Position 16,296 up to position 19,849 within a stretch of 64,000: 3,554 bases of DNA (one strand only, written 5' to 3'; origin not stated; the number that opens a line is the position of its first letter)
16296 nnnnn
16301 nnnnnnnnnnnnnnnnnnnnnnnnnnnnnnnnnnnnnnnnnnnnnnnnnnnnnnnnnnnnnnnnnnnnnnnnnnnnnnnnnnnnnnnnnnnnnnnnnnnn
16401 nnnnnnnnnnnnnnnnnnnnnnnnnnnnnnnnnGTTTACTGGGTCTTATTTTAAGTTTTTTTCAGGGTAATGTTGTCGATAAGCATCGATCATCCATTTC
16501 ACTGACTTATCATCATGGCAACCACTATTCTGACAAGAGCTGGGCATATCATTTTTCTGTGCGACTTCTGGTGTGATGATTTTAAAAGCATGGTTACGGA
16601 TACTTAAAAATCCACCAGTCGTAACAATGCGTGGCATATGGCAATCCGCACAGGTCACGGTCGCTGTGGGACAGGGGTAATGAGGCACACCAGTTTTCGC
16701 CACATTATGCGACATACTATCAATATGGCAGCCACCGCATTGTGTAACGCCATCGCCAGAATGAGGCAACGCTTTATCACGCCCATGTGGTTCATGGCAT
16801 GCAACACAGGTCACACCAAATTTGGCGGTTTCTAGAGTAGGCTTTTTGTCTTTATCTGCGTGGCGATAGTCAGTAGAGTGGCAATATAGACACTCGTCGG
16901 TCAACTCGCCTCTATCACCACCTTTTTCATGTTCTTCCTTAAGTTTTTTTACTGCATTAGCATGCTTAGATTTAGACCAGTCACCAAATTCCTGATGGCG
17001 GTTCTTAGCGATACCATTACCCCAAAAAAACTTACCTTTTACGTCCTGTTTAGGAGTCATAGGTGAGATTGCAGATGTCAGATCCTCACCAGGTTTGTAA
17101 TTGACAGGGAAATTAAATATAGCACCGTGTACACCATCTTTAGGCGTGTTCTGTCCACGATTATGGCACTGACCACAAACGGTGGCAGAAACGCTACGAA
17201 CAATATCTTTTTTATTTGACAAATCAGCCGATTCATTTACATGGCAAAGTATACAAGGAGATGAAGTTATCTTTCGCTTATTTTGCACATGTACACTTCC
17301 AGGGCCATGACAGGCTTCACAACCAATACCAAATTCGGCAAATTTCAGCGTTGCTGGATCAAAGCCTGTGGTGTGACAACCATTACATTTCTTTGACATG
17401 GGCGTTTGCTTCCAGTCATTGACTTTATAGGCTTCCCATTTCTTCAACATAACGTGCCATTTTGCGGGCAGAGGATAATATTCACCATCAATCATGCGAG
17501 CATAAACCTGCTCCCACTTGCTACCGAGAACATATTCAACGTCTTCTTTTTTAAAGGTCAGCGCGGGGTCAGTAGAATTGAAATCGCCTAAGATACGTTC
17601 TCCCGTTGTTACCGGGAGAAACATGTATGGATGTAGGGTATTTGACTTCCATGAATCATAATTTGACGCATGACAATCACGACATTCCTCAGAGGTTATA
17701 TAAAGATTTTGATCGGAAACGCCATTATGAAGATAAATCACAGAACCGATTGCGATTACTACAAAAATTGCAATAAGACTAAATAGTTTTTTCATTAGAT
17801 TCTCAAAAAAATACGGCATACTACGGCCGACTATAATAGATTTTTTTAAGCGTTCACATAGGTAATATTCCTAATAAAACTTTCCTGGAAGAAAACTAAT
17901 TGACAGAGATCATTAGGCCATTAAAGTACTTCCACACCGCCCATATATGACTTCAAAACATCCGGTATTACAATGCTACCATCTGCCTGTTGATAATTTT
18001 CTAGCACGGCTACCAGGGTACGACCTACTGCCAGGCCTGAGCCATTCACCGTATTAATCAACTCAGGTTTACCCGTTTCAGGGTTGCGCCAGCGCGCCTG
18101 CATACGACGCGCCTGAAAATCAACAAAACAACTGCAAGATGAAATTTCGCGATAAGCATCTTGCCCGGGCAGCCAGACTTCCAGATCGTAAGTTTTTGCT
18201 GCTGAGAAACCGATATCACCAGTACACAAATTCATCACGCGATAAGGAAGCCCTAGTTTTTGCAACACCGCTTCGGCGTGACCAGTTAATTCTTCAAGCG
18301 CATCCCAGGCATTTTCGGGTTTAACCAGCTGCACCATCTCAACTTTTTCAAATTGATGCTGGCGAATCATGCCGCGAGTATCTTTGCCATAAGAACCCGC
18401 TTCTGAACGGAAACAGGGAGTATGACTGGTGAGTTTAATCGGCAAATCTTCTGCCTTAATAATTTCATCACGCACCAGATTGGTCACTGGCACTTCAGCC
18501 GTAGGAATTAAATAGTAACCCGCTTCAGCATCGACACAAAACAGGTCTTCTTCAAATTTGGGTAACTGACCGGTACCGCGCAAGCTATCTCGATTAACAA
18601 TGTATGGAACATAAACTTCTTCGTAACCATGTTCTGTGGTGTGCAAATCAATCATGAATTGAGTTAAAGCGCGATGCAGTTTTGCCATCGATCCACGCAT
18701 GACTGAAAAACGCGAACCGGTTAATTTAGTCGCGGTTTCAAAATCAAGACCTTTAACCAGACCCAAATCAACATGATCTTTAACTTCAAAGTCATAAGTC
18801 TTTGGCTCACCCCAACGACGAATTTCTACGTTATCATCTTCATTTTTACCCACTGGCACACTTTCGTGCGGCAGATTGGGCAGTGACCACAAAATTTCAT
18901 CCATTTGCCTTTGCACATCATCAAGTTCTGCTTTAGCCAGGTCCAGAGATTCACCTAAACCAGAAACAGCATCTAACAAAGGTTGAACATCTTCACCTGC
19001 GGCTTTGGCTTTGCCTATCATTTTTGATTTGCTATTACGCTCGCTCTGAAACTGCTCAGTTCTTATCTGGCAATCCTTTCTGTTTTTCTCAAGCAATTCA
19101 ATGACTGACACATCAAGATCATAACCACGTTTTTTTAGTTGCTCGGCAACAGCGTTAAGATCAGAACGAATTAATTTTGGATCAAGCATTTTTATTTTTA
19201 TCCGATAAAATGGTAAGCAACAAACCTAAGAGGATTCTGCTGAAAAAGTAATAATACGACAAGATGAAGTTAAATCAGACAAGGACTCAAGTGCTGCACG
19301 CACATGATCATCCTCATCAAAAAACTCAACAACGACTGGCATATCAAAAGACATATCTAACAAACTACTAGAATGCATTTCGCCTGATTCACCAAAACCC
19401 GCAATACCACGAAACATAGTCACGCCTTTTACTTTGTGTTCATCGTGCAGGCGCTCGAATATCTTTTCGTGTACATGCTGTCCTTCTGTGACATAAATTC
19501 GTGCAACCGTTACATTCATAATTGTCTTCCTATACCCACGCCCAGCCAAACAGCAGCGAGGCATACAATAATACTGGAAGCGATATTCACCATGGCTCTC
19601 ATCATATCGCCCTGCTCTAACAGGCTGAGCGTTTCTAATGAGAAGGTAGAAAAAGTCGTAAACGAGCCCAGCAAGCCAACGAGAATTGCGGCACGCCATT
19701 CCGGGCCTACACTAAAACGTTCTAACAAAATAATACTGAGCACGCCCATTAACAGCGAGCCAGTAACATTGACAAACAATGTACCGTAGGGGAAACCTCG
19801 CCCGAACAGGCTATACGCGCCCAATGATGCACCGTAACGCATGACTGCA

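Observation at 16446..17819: Membrane-anchored 9-10 haem cytochrome c with one non-canonical CX4CH site, 12 nt upstream of a sensor kinase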

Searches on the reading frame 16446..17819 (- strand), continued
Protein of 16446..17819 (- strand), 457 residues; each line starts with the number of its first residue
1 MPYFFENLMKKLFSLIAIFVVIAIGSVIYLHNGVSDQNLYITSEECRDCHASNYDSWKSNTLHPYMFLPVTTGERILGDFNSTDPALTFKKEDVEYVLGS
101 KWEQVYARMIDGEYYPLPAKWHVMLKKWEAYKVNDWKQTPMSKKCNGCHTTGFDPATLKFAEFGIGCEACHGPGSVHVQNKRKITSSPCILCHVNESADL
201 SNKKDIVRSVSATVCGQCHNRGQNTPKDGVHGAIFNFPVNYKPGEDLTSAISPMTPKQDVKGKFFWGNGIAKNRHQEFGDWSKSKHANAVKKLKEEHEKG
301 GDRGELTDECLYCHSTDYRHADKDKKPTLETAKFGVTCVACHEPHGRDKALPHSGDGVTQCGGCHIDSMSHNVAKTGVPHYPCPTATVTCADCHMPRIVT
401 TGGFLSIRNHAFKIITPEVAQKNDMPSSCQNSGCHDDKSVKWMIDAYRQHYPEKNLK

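Call 68: predict_structure(alignment_id=A5)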
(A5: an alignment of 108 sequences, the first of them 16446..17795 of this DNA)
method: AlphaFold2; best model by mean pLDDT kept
length: 449 residues; sequences in the alignment: 108
mean_pLDDT: 85.5   pTM: 0.83
mean pLDDT of the five models: 85.5, 83.6, 79.8, 76.8, 72.6
residues with pLDDT >= 90: 208; 70-90: 195; 50-70: 39; < 50: 7
segments of 3 or more residues with pLDDT < 50: 222-224, 447-449
pLDDT, mean of each block of 10 residues (from residue 1): 96 97 91 92 95 92 92 96 95 91 90 92 81 69 81 89 92 95 94 91 87 65 51 75 81 83 69 86 94 91 95 95 95 90 78 84 85 76 79 67 80 87 83 90 65
secondary structure, 60 per line:
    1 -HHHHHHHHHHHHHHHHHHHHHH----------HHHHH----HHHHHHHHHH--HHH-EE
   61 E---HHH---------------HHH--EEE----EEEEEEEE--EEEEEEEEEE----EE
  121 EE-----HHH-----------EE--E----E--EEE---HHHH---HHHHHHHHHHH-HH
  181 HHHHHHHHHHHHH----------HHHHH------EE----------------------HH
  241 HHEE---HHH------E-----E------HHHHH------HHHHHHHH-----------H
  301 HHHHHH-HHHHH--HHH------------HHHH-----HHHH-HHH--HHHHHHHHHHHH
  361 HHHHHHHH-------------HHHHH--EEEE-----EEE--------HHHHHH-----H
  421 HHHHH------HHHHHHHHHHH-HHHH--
elements in order: H2-23 H34-38 H43-52 E59-61 E88-90 E95-102 E105-114 E119-122 E154-156 H160-163 H167-177 H179-193 H204-208 H239-242 H270-274 H281-288 H300-306 H308-312 H330-333 H339-342 H349-368 H382-386 E389-392 E398-400 H409-414 H420-425 H432-442 H444-447

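Call 70: fold_search(model_id=the predicted structure, library=pdb)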
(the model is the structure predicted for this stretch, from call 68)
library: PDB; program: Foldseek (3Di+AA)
matches with E <= 10: 189; with E <= 0.001: 3
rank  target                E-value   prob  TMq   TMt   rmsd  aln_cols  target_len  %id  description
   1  6i5b_A                1.6e-25  1.00  0.70  0.65   4.8       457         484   30  Crystal Structure of Outer Cell Wall Cytochrome OcwA (released 2019-09-25)
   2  6i5b_B                1.9e-25  1.00  0.68  0.63   4.9       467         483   29  Crystal Structure of Outer Cell Wall Cytochrome OcwA (released 2019-09-25)
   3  6qvm_A                5.6e-12  1.00  0.52  0.37   9.3       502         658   20  Undecaheme cytochrome from S-layer of Carboxydothermus ferrireducens (released 2020-03-25)
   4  4rkn_C                1.4e-03  0.98  0.36  0.26  14.0       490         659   14  Wolinella succinogenes octaheme sulfite reductase MccA, form II (released 2015-02-04)
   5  4rkm_G                1.9e-03  0.92  0.32  0.24  14.9       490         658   15  Wolinella succinogenes octaheme sulfite reductase MccA, form I (released 2015-02-04)
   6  4rkm_B                4.4e-03  0.89  0.32  0.24  14.9       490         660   15  Wolinella succinogenes octaheme sulfite reductase MccA, form I (released 2015-02-04)
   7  4rkn_B                6.3e-03  0.84  0.32  0.24  14.8       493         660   14  Wolinella succinogenes octaheme sulfite reductase MccA, form II (released 2015-02-04)
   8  4rkm_A                8.0e-03  0.77  0.31  0.23  15.1       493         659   14  Wolinella succinogenes octaheme sulfite reductase MccA, form I (released 2015-02-04)
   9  4uxg_D                1.3e+00  0.07  0.05  0.06  13.9        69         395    9  Crystal structure of the carboxy-terminal region of the bacteriophage T4 proximal long tail fibre protein gp34, R32 na (released 2015-09-30)
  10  4uxg_C                2.1e+00  0.06  0.06  0.06  13.9        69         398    9  Crystal structure of the carboxy-terminal region of the bacteriophage T4 proximal long tail fibre protein gp34, R32 na (released 2015-09-30)
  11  4uxg_H                2.4e+00  0.05  0.06  0.06  14.0        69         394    9  Crystal structure of the carboxy-terminal region of the bacteriophage T4 proximal long tail fibre protein gp34, R32 na (released 2015-09-30)
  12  8pnd_A                2.4e+00  0.02  0.06  0.08  20.9       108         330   15  The ES3 intermediate of hydroxymethylbilane synthase R167Q variant (released 2023-11-01)
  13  7aak_B                2.5e+00  0.01  0.06  0.07  20.6       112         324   16  Human porphobilinogen deaminase R173W mutant crystallized in the ES2 intermediate state (released 2021-02-17)
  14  4uxg_I                2.9e+00  0.04  0.06  0.06  14.0        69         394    9  Crystal structure of the carboxy-terminal region of the bacteriophage T4 proximal long tail fibre protein gp34, R32 na (released 2015-09-30)
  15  5m7f_B                2.9e+00  0.01  0.06  0.07  20.5       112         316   16  Human porphobilinogen deaminase in complex with DPM cofactor (released 2017-11-15)
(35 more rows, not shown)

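Call 71: find_encoding_contigs(protein=P0002, flank=10000, max_places=1)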
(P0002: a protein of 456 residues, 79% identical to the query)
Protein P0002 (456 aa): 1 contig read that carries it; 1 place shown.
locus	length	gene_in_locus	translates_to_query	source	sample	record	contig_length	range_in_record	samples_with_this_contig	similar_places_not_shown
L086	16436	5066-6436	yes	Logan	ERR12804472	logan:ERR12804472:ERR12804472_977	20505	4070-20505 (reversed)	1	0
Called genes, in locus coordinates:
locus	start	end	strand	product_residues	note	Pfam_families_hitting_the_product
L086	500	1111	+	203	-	PF01545:Cation_efflux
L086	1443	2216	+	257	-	PF00497:SBP_bac_3 (faint)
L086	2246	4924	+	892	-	PF17149:CHASE5, PF00989:PAS, PF08448:PAS_4, PF13426:PAS_9, PF00512:HisKA, PF02518:HATPase_c, PF00072:Response_reg, PF01814:Hemerythrin, +1 more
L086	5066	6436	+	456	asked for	PF14522:Cytochrome_C7 (faint), PF22113:Mtrc-MtrF_II-IV_dom (faint), PF13435:Cytochrome_C554 (weak)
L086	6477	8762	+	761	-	PF08447:PAS_3, PF00512:HisKA, PF02518:HATPase_c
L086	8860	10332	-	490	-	PF01656:CbiA, PF13500:AAA_26, PF07685:GATase_3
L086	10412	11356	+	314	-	PF03186:CobD_Cbib, PF17113:AmpE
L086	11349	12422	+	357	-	PF00155:Aminotran_1_2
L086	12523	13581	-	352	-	PF02277:DBI_PRT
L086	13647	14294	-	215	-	PF00881:Nitroreductase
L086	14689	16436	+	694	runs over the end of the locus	PF08351:TmcA_N, PF05127:NAT10_TcmA_helicase, PF13718:GNAT_acetyltr_2, PF13508:Acetyltransf_7 (faint), PF13718:GNAT_acetyltr_2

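Call 72: find_encoding_contigs(protein=P0087, flank=5000, max_places=1)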
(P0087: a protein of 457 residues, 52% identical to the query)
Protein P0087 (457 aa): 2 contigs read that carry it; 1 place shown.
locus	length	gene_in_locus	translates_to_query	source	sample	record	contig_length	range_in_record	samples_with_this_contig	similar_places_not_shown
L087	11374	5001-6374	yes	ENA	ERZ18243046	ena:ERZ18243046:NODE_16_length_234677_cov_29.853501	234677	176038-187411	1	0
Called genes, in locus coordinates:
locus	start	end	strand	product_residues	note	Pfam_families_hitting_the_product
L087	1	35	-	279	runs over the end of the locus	PF13284:DUF4072, PF00702:Hydrolase, PF12710:HAD, PF13419:HAD_2 (faint), PF08282:Hydrolase_3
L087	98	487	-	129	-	PF01638:HxlR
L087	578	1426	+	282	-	PF01073:3Beta_HSD (faint), PF05368:NmrA, PF13460:NAD_binding_10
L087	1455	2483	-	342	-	PF00376:MerR, PF13411:MerR_1, PF09278:MerR-DNA-bind, PF07739:TipAS (weak)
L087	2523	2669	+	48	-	-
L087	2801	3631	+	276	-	PF00990:GGDEF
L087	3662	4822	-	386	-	PF03976:PPK2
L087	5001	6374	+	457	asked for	PF22113:Mtrc-MtrF_II-IV_dom (faint), PF14522:Cytochrome_C7 (faint), PF13435:Cytochrome_C554 (faint)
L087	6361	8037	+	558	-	PF00672:HAMP, PF00990:GGDEF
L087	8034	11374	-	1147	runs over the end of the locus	PF17757:UvrB_inter, PF21132:MFD_D3, PF02559:CarD_TRCF_RID, PF00270:DEAD, PF04851:ResIII, PF00271:Helicase_C, PF03461:TRCF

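Call 83: find_related_loci(query=A6, collection=metagenome_contigs, flank=2500)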
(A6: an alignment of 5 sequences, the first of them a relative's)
Query A6 (330 aa) in metagenome_contigs; peptide patterns used: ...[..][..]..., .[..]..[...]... (x = any residue, [..] = any of these).
365 stretches matched a pattern; 4 encode a relative of the query (tblastn E <= 1e-3); 4 distinct loci.
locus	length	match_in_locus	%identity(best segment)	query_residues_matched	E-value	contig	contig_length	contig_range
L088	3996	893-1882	100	1-330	0e+0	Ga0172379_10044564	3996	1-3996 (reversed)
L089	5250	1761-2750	90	1-330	0e+0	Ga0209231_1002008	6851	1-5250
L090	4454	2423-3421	72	1-327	3e-167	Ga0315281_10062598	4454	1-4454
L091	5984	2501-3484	64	1-326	2e-143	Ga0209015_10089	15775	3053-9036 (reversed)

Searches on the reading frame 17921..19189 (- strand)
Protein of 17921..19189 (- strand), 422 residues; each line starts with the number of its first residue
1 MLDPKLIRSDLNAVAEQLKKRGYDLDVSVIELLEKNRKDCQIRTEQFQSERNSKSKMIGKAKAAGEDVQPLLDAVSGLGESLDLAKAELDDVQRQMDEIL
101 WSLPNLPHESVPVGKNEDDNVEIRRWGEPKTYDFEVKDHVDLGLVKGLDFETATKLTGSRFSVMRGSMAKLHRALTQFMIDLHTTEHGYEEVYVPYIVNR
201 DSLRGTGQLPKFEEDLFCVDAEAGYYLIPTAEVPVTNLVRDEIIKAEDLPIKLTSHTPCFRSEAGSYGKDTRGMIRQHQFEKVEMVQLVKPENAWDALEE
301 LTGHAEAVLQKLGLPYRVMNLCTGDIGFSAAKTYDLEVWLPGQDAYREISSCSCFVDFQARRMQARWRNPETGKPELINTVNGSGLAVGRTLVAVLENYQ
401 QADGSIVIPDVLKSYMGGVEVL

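Call 6: search_protein_families(library=pfam, proteins=[window:17921-19189:-], max_evalue=0.01)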
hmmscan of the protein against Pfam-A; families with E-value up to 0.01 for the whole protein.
window:17921-19189:- (422 aa): 2 families
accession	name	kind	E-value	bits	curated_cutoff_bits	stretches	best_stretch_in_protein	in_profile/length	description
PF00587.30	tRNA-synt_2b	-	1.2e-42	146.4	29.3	1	222-399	8-179/179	tRNA synthetase class II core domain (G, H, P, S and T)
PF02403.27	Seryl_tRNA_N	-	4.3e-28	98.1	28.2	1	1-107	1-108/108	Seryl-tRNA synthetase N-terminal domain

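Call 43: list_cluster_members(proteins=[window:17921-19189:-, window:19895-22450:-, window:16446-17795:-])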
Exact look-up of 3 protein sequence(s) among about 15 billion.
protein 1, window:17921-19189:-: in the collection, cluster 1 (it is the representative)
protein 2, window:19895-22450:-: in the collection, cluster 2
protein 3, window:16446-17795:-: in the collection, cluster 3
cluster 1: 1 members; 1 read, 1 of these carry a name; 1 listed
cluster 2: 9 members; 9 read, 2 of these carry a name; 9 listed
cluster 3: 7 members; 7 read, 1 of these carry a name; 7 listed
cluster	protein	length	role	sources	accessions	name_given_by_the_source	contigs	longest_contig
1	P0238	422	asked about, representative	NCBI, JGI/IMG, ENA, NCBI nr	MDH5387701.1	MAG: serine--tRNA ligase [Gammaproteobacteria bacterium] | serine--tRNA ligase [Gammaproteobacteria bacterium]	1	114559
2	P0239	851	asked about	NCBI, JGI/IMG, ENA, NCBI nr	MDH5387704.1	MAG: bifunctional aconitate hydratase 2/2-methylisocitrate dehydratase ... | bifunctional aconitate hydratase 2/2-methylisocitrate dehydratase [Gammaproteobacteria ...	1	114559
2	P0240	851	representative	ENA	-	-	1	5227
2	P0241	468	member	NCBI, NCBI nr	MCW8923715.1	MAG: bifunctional aconitate hydratase 2/2-methylisocitrate dehydratase, partial ... | bifunctional aconitate hydratase 2/2-methylisocitrate dehydratase [Gammaproteobacteria ...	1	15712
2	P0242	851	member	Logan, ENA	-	-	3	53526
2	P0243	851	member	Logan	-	-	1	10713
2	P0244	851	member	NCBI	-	-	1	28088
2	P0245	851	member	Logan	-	-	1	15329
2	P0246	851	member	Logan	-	-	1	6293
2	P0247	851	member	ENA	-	-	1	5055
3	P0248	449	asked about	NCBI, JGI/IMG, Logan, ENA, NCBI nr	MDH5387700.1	MAG: multiheme c-type cytochrome [Gammaproteobacteria bacterium] | multiheme c-type cytochrome [Gammaproteobacteria bacterium]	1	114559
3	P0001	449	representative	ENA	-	-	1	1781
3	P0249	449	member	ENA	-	-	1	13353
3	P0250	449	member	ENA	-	-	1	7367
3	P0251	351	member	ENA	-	-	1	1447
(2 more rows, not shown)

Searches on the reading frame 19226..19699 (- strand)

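Call 25: search_protein_families(library=pfam, proteins=[window:19226-19699:-], max_evalue=0.001)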
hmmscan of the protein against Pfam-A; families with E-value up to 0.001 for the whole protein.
window:19226-19699:- (157 aa): 1 family
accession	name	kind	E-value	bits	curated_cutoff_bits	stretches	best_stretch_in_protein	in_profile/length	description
PF02641.20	DUF190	-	1.9e-20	73.4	23.4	1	71-151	13-92/97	Uncharacterized ACR, COG1993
